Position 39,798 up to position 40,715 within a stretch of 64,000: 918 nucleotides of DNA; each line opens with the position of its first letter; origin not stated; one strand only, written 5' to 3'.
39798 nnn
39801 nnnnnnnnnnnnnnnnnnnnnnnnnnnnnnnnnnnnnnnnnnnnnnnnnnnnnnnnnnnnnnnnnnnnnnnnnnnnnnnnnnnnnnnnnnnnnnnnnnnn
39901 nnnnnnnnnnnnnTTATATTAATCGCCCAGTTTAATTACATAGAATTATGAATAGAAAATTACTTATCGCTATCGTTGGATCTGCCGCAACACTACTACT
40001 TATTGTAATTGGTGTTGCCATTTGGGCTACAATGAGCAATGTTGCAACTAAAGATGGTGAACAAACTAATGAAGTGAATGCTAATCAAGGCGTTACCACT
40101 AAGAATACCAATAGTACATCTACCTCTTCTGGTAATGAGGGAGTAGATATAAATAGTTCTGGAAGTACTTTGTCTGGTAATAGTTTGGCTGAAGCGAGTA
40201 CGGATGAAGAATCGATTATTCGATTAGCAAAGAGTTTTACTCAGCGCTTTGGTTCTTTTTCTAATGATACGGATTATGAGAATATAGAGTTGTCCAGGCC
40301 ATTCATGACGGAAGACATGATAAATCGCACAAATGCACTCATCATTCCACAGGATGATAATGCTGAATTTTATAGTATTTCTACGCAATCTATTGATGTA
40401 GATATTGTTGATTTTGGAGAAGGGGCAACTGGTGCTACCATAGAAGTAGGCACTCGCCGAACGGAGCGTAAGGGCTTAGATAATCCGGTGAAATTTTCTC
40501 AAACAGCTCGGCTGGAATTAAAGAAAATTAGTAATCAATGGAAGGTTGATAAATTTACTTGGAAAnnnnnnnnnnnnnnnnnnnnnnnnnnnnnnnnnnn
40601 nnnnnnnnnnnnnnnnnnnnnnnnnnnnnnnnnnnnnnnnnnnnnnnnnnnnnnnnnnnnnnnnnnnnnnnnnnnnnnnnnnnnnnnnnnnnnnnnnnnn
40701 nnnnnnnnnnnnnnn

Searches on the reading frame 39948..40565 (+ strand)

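Call 10: search_protein_families(library=pfam, proteins=[window:39948-40565:+], max_evalue=0.01)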
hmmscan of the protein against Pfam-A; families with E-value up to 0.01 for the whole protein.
window:39948-40565:+ (206 aa): 0 families

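Call 21: search_protein_families(library=ncbifam, proteins=[window:39948-40565:+], max_evalue=0.01)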
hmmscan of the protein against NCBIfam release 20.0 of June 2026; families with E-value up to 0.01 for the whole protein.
window:39948-40565:+ (206 aa): 1 family
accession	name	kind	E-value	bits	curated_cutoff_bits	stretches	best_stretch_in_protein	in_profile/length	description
NF006283.1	PRK08455.1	equivalog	0.0021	17.7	187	1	4-63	18-75/182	flagellar basal body-associated protein FliL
